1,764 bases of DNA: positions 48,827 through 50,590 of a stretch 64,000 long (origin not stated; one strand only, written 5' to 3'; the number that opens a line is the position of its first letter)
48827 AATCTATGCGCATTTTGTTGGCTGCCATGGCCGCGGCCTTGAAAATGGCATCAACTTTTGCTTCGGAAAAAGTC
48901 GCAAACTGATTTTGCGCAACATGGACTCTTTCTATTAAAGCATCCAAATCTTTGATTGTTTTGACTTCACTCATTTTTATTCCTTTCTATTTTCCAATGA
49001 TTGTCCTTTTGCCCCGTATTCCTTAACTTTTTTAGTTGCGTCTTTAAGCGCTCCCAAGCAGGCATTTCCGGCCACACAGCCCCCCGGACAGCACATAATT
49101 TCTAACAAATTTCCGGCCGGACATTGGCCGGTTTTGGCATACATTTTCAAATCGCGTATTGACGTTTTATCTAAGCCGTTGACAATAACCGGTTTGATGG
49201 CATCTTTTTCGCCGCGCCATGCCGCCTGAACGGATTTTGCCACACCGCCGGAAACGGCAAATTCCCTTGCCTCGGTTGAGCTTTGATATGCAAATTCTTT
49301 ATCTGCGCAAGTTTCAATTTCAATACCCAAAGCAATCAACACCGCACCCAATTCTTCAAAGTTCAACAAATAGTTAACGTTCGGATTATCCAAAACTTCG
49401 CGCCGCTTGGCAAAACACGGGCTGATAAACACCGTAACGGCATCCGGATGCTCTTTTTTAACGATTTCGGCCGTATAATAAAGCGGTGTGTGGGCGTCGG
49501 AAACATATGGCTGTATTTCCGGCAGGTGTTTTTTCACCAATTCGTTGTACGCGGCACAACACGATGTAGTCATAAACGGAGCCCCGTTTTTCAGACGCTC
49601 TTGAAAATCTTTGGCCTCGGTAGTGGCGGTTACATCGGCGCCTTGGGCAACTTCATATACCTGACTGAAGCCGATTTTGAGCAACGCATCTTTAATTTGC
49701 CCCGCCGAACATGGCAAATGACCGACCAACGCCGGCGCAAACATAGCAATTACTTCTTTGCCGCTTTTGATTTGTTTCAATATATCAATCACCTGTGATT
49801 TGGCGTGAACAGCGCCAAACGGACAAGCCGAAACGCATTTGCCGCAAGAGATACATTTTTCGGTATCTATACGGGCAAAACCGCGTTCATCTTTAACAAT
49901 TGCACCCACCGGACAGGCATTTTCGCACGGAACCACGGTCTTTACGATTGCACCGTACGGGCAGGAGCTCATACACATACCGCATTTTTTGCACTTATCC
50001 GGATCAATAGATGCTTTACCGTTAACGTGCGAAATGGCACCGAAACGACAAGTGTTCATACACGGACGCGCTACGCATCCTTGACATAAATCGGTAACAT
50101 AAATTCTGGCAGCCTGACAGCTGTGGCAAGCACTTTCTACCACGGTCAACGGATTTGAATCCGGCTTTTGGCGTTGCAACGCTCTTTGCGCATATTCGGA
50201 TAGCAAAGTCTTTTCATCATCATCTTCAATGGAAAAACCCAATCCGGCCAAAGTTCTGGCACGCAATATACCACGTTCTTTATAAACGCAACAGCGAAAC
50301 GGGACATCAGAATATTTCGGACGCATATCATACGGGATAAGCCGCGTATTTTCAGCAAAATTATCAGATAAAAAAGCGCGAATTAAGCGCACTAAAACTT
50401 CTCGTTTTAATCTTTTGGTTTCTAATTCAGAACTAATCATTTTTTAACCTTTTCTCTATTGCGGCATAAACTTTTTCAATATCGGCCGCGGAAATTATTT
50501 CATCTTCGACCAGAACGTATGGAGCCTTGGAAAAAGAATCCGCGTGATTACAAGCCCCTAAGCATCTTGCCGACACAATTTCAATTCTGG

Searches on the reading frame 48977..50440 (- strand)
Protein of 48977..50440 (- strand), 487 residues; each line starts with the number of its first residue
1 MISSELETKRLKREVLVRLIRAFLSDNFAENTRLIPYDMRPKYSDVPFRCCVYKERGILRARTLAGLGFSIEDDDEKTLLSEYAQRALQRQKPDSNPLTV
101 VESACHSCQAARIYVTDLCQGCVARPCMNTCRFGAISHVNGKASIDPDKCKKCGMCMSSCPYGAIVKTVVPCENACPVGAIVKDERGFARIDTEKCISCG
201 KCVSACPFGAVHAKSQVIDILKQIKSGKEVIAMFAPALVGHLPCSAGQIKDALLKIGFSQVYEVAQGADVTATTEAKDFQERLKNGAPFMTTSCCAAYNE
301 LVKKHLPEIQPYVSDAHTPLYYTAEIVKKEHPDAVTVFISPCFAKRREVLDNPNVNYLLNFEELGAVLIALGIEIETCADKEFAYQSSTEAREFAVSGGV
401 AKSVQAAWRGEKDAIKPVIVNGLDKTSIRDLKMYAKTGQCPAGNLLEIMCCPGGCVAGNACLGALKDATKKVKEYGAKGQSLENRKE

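Call 64: search_protein_families(library=ncbifam, proteins=[window:48977-50440:-], max_evalue=0.00001)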
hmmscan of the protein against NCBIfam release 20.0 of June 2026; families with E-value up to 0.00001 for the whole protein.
window:48977-50440:- (487 aa): 49 families (the best 25 are shown)
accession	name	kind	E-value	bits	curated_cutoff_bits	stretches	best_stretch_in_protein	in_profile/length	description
TIGR04105.1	FeFe_hydrog_B1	subfamily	2.8e-155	517.5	450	1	7-462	4-459/462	monomeric [FeFe] hydrogenase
TIGR02512.1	FeFe_hydrog_A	subfamily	9.9e-38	130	405.95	1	144-403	3-288/375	[FeFe] hydrogenase, group A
NF040763.1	FeFe_hydrog_A6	exception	1.9e-29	102.5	765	1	143-431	140-451/571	NADH-dependent [FeFe] hydrogenase, group A6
NF040762.1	Hydr_FeFe_Clost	exception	2.4e-26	92.5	900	1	145-432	141-451/572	ferredoxin hydrogenase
NF007658.0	PRK10330.1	equivalog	2.9e-16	59.5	260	2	170-233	64-124/181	electron transport protein HydN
NF058577.1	FdxA_fam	equivalog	3e-16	59.3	65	2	172-210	15-52/52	4Fe-4S ferredoxin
NF041715.1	arsenate_red_ArrB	equivalog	2e-13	50.4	450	1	171-216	64-109/233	arsenate respiratory reductase iron-sulfur subunit ArrB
TIGR02700.1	flavo_MJ0208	hypoth_equivalog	3.4e-13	49.4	251.35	2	168-217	152-200/234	dihydromethanopterin reductase (acceptor)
TIGR02951.1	DMSO_dmsB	equivalog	1.6e-12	47.7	214.1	1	171-222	71-123/161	DMSO/selenate family reductase complex B subunit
NF045874.1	Vhu_polyferre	exception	2e-12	46.5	600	1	112-166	123-175/381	F420-non-reducing hydrogenase associated-polyferredoxin VhuB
NF045797.1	DsrO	equivalog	1e-11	44.8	200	1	170-211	109-150/235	sulfate reduction electron transfer complex DsrMKJOP subunit DsrO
NF009408.0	PRK12769.1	equivalog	1.1e-11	43.7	1003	1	170-218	62-109/659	formate-dependent uric acid utilization protein AegA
NF040770.1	hetero_SS_HdrA2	exception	1.1e-11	43.7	1100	1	116-167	576-625/777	CoB-CoM heterodisulfide reductase HdrA2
NF005503.0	PRK07118.1-2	equivalog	1.8e-11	43.8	252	1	172-212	146-185/292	RnfABCDGE type electron transport complex subunit B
NF005504.0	PRK07118.1-3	equivalog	2e-11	43.8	437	1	111-172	213-272/293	Fe-S cluster domain-containing protein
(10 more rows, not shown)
